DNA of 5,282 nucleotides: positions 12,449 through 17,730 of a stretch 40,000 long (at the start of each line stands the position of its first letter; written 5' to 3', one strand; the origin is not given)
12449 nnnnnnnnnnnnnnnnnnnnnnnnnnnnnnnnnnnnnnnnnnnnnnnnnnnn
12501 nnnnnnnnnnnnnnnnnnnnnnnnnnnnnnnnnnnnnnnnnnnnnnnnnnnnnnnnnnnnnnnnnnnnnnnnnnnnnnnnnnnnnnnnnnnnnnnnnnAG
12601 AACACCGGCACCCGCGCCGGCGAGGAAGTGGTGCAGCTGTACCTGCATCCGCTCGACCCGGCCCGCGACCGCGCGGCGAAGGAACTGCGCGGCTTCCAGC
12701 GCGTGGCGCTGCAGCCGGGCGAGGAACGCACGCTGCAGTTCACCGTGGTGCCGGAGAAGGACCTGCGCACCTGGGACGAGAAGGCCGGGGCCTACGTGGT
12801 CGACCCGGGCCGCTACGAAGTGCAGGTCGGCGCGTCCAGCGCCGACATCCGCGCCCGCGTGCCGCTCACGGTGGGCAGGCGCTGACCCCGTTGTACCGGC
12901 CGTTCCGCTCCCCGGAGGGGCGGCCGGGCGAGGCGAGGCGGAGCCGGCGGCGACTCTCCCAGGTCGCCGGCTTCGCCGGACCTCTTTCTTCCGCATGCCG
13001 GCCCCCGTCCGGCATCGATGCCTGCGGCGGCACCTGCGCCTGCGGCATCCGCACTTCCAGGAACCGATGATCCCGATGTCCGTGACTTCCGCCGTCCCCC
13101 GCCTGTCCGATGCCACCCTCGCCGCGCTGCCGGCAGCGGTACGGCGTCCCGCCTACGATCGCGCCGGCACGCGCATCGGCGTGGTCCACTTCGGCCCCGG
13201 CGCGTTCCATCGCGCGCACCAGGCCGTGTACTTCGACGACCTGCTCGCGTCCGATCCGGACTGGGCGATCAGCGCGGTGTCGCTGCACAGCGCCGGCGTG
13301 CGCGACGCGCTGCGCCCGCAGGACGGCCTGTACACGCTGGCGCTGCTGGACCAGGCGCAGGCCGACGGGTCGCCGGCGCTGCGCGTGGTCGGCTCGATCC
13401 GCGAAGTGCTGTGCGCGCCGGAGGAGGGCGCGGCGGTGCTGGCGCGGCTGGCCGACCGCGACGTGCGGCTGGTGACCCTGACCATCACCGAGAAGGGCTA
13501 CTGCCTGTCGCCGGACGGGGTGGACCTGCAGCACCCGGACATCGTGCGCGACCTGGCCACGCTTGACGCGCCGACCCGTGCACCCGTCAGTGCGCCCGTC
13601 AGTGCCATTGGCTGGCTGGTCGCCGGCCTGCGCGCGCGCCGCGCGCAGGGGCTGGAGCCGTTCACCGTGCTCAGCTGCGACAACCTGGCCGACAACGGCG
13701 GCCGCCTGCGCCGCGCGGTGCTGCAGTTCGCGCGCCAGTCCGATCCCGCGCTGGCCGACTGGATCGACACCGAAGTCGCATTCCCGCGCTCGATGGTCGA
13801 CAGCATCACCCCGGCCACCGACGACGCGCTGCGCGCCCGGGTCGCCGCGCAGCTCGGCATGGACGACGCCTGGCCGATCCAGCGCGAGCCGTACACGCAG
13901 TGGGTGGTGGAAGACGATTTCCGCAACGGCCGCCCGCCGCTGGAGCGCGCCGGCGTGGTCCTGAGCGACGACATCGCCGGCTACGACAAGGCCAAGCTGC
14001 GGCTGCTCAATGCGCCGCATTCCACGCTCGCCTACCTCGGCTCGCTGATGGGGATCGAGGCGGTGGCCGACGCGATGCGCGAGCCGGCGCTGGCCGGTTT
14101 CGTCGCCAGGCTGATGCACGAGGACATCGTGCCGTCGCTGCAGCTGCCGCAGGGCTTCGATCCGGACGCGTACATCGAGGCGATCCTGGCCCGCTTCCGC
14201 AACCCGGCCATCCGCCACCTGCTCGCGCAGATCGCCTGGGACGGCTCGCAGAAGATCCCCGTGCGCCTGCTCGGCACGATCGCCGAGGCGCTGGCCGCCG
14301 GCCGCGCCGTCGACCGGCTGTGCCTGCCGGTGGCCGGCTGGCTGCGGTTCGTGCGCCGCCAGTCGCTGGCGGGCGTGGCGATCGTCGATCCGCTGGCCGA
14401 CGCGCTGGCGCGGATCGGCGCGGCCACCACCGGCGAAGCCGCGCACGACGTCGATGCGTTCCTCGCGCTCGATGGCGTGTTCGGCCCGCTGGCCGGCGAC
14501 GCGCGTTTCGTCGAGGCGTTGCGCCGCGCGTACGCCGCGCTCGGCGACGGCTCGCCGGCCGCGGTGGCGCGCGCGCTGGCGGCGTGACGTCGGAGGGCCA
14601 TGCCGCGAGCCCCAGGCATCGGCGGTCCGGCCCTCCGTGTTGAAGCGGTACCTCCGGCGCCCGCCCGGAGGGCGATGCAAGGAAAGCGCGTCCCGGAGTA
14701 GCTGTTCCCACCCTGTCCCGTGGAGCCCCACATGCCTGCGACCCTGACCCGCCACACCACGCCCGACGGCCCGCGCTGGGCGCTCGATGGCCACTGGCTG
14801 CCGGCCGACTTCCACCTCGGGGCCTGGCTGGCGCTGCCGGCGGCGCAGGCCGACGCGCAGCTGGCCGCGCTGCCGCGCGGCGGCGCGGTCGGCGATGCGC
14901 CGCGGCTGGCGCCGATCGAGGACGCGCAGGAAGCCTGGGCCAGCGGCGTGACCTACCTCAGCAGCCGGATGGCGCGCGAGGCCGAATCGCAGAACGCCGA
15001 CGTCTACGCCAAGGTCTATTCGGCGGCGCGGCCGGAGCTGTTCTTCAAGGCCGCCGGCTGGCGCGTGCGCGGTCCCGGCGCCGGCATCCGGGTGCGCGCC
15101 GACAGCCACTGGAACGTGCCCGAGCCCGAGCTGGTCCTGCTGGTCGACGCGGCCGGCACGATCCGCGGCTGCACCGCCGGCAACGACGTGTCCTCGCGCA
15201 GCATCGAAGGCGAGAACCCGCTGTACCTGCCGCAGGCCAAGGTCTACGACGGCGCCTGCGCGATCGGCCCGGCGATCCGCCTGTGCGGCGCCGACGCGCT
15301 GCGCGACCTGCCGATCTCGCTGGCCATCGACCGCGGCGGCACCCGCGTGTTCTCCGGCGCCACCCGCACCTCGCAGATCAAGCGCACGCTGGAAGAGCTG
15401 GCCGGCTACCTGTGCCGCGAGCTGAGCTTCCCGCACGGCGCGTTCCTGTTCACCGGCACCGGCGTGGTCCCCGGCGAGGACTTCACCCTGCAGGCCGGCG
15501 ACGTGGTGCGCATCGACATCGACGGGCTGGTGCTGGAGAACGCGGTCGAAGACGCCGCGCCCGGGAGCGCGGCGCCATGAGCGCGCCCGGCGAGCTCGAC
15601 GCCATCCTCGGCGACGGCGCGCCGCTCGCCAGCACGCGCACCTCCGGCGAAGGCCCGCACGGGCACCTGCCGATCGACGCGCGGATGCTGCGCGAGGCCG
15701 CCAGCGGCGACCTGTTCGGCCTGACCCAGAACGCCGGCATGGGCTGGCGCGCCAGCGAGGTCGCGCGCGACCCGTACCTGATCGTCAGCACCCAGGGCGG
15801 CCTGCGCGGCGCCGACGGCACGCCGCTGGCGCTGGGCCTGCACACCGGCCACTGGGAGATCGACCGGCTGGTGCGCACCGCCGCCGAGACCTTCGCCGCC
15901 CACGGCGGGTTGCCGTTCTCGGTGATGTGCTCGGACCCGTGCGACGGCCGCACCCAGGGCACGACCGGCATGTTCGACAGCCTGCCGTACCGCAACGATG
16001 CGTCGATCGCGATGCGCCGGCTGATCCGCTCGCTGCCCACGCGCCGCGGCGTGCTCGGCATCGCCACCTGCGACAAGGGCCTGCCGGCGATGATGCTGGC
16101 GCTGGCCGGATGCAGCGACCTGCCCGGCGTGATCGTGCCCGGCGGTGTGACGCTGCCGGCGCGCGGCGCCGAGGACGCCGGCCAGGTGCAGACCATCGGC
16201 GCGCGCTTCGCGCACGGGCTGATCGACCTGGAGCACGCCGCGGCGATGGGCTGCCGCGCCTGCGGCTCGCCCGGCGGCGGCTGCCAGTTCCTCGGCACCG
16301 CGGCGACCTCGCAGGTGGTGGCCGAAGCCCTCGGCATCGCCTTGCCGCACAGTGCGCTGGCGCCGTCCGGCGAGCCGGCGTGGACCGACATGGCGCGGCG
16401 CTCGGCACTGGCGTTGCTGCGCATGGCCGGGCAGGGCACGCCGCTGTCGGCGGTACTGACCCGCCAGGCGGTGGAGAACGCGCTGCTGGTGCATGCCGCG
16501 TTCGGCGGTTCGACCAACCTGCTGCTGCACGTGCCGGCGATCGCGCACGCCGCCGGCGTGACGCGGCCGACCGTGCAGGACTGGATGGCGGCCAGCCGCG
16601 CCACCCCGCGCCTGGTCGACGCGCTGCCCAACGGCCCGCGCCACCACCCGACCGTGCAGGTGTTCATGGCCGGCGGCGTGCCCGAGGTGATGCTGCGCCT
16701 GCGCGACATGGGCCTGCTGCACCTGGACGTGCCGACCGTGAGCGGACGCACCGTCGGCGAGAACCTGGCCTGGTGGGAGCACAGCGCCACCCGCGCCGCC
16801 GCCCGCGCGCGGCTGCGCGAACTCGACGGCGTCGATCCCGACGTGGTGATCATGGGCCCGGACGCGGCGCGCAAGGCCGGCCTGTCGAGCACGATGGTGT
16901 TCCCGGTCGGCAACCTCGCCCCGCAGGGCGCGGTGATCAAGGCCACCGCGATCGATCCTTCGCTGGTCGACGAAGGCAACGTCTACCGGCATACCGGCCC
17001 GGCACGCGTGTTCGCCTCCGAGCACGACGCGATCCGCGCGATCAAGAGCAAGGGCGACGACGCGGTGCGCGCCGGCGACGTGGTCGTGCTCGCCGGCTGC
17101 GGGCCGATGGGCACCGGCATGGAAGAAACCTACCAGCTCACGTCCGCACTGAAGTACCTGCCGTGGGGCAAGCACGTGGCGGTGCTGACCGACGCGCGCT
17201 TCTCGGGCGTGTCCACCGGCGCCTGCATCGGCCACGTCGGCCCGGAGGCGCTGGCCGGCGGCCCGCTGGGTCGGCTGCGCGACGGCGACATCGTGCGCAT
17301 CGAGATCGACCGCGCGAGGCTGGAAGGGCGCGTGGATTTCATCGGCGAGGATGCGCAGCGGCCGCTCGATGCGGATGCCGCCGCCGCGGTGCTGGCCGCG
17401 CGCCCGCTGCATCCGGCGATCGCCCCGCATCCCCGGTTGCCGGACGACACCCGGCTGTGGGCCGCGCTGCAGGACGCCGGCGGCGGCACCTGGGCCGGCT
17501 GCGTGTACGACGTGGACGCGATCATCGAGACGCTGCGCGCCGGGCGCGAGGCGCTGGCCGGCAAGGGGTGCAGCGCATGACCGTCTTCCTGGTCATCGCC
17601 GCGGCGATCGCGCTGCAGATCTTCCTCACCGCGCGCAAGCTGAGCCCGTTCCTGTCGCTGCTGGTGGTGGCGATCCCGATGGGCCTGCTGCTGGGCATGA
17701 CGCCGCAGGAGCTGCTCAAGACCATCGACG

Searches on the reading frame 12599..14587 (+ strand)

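Call 10: search_protein_families(library=pfam, proteins=[window:12599-14587:+], max_evalue=0.00001)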
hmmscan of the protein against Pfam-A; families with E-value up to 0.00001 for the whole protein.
window:12599-14587:+ (662 aa): 2 families
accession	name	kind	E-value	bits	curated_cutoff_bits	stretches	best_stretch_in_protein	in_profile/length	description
PF01232.29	Mannitol_dh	-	1.1e-45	156.5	27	1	194-449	2-198/199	Mannitol dehydrogenase Rossmann domain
PF08125.19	Mannitol_dh_C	-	7.3e-41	140.2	30.7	1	458-648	1-189/190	Mannitol dehydrogenase C-terminal domain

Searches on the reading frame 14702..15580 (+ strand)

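Call 10: search_protein_families(library=pfam, proteins=[window:14702-15580:+], max_evalue=0.00001)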
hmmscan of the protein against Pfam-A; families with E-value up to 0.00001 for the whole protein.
window:14702-15580:+ (292 aa): 1 family
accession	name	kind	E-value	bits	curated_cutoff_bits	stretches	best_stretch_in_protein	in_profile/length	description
PF01557.24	FAA_hydrolase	-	1.4e-14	54.8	23.9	1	110-282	31-213/214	Fumarylacetoacetate (FAA) hydrolase C-terminal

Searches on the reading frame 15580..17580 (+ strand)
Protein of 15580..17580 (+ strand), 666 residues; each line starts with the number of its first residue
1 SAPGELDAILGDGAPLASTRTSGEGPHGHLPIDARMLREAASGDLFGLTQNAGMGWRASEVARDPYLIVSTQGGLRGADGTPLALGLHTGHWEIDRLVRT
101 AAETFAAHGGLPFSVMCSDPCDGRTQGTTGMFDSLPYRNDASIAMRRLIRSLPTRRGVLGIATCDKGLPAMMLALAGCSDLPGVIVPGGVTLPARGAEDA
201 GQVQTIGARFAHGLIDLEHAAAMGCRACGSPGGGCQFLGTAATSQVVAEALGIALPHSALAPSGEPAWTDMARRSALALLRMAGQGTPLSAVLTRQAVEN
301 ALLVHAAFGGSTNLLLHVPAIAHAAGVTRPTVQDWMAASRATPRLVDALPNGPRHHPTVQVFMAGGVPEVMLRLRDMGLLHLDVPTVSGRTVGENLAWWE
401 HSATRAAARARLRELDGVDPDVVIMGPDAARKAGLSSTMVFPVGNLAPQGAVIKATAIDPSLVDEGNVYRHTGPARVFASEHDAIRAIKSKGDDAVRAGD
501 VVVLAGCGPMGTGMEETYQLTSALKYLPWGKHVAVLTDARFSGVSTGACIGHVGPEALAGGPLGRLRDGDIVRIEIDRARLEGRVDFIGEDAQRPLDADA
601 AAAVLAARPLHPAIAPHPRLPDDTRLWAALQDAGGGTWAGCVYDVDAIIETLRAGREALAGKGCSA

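Call 10: search_protein_families(library=pfam, proteins=[window:15580-17580:+], max_evalue=0.00001)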
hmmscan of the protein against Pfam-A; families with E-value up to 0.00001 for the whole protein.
window:15580-17580:+ (666 aa): 2 families
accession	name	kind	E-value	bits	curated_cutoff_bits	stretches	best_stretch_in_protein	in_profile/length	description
PF00920.27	ILVD_EDD_N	-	4.6e-65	220.3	27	1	87-395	13-316/316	Dihydroxy-acid/6-phosphogluconate dehydratase N-terminal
PF24877.1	ILV_EDD_C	-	6.5e-41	140.3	27.7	1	443-586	20-155/191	Dihydroxy-acid/6-phosphogluconate dehydratase C-terminal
